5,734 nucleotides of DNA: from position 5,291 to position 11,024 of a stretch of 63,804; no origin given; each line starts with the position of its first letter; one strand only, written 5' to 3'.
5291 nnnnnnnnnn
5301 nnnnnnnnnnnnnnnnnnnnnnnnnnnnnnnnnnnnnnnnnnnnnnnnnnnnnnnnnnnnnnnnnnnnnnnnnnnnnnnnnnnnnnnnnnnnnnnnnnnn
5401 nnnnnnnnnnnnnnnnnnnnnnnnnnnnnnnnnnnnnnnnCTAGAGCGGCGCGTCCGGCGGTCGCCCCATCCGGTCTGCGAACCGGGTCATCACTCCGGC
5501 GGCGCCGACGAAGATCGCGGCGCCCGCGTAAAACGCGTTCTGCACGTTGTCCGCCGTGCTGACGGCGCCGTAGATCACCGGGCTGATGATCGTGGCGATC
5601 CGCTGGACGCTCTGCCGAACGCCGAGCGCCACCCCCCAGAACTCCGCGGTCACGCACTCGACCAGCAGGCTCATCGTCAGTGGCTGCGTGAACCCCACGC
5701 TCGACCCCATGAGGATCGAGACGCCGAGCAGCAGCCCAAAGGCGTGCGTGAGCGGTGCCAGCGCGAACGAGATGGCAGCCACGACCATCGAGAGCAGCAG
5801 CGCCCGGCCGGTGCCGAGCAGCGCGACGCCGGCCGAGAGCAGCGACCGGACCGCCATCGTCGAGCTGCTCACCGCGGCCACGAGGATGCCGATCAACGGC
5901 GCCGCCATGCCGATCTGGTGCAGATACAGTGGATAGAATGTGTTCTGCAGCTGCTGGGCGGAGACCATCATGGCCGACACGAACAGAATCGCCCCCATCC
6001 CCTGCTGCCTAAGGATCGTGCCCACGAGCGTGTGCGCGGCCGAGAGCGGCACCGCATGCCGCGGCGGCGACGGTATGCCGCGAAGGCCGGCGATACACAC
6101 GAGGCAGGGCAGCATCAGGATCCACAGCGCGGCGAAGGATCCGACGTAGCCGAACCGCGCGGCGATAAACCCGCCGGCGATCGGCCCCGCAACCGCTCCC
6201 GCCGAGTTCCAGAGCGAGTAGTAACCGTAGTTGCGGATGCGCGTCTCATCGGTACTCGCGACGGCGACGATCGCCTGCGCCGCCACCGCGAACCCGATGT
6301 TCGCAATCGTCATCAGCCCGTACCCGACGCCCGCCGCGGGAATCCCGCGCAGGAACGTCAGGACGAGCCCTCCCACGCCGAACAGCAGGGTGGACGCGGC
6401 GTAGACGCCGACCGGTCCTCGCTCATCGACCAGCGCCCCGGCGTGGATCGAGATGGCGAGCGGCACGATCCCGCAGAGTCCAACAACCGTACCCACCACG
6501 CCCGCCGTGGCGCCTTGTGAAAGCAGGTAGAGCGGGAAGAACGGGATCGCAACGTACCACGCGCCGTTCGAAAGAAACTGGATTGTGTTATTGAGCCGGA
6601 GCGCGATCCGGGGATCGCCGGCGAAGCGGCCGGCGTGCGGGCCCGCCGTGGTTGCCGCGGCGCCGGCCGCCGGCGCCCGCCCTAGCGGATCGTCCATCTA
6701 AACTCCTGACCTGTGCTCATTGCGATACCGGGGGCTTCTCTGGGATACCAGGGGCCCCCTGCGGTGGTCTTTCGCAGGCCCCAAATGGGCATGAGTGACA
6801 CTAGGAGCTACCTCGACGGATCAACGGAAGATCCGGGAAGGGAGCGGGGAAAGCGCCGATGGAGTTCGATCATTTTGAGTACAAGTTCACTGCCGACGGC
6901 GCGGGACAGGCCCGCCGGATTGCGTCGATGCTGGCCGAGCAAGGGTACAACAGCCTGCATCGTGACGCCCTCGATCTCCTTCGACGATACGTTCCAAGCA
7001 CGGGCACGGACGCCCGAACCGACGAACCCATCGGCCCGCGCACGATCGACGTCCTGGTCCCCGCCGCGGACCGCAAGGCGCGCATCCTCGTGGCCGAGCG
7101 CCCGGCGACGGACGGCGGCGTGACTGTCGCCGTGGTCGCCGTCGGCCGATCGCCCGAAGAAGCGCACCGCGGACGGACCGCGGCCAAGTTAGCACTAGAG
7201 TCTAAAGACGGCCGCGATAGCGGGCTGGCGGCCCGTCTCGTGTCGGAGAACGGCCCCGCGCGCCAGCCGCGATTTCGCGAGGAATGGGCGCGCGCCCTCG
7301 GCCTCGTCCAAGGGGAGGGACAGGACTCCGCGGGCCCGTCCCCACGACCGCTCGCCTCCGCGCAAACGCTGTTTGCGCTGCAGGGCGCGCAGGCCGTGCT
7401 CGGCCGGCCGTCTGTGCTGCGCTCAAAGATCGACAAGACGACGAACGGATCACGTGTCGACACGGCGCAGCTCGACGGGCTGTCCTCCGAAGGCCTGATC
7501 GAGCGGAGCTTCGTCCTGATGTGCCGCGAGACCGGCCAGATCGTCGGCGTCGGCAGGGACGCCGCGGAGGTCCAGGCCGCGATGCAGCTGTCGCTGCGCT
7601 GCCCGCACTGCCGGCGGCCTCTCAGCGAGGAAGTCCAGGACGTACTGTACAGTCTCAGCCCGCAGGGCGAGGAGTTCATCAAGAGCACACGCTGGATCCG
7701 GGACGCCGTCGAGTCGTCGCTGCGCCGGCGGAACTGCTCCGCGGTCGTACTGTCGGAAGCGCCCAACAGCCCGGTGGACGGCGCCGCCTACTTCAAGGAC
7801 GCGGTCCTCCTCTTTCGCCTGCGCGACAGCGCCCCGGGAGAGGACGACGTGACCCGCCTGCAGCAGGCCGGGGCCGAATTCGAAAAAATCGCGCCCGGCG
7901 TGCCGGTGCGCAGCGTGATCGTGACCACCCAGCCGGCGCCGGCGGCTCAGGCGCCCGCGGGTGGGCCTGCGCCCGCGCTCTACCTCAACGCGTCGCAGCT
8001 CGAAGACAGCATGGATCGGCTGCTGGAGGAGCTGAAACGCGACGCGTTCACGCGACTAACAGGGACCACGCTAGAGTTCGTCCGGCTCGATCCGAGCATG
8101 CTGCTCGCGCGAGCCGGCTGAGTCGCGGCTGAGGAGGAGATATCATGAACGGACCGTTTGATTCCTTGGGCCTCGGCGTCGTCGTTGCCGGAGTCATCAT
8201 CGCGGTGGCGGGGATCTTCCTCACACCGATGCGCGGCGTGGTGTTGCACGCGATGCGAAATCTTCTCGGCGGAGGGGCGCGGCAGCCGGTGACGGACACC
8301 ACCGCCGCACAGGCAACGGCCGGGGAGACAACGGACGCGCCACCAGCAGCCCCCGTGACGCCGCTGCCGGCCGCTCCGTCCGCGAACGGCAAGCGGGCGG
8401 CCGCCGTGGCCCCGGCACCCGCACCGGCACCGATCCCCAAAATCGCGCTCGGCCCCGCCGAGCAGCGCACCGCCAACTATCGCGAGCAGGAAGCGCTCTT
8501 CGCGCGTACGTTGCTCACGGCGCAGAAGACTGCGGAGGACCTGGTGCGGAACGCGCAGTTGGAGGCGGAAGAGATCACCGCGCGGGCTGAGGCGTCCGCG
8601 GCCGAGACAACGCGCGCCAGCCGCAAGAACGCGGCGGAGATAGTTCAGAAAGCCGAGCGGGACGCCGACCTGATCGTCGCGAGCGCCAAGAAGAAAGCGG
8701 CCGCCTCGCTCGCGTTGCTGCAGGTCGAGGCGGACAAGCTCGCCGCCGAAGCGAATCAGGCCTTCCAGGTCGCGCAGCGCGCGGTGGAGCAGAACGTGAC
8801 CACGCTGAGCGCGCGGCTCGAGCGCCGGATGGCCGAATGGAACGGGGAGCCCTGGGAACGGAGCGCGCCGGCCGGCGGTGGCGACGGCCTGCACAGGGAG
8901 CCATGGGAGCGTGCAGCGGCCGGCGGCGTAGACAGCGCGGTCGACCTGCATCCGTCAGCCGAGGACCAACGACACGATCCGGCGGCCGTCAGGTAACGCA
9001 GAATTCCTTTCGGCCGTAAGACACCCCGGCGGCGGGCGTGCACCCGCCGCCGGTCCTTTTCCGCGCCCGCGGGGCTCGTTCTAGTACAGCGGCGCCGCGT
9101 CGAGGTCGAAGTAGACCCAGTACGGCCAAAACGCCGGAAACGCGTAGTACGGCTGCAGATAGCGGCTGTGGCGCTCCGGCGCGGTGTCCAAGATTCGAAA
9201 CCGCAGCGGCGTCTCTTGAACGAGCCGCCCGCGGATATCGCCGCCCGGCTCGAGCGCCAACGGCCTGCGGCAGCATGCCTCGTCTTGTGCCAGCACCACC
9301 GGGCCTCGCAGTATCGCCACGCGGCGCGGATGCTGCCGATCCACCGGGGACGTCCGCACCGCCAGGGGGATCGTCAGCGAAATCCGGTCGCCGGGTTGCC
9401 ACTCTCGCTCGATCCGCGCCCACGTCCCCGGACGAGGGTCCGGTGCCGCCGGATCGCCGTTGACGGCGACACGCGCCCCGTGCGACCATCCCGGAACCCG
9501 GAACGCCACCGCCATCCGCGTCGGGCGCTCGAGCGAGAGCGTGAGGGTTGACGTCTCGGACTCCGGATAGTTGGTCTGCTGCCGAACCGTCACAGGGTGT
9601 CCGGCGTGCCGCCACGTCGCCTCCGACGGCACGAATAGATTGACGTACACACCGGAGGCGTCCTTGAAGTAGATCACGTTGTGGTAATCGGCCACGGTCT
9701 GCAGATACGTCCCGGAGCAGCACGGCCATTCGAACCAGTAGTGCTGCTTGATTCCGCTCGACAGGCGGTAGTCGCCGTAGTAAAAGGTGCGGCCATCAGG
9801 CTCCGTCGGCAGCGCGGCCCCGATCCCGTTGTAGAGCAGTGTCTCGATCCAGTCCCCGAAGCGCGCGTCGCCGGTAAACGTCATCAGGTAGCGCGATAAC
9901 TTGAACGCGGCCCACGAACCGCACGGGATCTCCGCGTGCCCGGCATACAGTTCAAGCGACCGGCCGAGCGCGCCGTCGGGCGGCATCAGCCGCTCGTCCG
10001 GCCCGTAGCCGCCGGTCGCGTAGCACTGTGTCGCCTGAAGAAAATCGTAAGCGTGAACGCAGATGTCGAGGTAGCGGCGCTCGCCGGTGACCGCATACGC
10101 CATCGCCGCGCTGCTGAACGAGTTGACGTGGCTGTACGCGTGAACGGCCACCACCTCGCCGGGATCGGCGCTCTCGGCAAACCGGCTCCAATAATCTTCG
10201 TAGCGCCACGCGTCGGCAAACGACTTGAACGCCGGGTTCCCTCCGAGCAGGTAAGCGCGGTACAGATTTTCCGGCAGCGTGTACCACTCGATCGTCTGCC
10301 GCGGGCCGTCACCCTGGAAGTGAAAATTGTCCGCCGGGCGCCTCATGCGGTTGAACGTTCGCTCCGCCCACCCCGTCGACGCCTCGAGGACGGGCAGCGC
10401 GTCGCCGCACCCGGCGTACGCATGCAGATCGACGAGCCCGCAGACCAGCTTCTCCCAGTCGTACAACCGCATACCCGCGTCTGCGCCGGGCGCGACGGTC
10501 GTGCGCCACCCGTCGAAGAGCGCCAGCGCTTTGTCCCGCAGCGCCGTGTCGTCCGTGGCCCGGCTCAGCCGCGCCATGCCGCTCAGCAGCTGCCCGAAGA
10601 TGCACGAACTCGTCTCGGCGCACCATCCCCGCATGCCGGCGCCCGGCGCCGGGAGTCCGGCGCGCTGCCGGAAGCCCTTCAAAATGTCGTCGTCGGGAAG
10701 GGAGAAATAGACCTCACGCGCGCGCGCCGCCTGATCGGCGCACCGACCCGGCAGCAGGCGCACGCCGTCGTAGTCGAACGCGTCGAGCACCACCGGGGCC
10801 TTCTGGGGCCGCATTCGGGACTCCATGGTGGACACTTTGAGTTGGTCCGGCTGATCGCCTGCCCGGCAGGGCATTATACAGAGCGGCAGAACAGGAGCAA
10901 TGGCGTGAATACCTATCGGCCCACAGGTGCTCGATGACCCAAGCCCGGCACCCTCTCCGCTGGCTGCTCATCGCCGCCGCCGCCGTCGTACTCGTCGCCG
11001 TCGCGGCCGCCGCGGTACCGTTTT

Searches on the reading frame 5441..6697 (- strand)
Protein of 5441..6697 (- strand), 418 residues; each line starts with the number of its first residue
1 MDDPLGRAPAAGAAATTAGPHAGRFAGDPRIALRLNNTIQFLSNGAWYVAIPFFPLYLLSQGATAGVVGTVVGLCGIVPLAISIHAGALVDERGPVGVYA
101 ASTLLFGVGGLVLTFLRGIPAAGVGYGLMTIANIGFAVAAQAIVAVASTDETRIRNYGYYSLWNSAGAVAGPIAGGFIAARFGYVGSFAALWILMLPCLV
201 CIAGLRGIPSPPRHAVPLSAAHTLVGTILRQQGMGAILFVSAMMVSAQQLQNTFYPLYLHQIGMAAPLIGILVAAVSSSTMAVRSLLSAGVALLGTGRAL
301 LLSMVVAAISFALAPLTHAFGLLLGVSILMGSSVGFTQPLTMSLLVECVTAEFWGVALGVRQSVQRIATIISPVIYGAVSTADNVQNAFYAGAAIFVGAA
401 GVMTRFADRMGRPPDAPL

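Call 49: search_protein_families(library=pfam, proteins=[window:5441-6697:-], max_evalue=0.0001)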
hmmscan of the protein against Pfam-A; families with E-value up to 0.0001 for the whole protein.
window:5441-6697:- (418 aa): 1 family
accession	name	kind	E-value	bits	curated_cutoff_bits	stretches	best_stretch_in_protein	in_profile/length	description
PF07690.21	MFS_1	-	1.1e-34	120.4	33.4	2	39-373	4-347/347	Major Facilitator Superfamily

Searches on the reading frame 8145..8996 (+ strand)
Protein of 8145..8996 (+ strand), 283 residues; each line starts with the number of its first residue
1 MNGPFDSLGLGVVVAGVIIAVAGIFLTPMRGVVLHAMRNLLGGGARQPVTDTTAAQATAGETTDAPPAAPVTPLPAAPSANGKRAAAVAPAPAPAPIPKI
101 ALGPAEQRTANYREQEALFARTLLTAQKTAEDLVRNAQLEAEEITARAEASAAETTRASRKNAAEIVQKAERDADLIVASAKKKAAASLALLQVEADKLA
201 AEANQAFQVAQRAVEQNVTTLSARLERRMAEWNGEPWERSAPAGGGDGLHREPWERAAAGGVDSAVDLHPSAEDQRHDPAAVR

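Call 49: search_protein_families(library=pfam, proteins=[window:8145-8996:+], max_evalue=0.0001)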
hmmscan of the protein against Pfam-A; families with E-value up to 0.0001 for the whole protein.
window:8145-8996:+ (283 aa): 1 family
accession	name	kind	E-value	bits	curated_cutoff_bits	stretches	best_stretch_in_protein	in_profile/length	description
PF05103.18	DivIVA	-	1.2e-06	28.9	28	1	105-167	51-113/131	DivIVA protein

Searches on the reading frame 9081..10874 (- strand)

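Call 49: search_protein_families(library=pfam, proteins=[window:9081-10874:-], max_evalue=0.0001)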
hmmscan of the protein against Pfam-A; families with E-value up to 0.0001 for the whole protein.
window:9081-10874:- (597 aa): 2 families
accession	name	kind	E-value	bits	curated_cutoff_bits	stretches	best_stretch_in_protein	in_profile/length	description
PF07944.18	Beta-AFase-like_GH127_cat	-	1.6e-28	100.2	24.9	1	135-398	122-375/376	Beta-L-arabinofuranosidase, GH127 catalytic domain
PF20736.2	Glyco_hydro127M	-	1.6e-25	89.5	24.2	1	408-504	1-95/95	Beta-L-arabinofuranosidase, GH127 middle domain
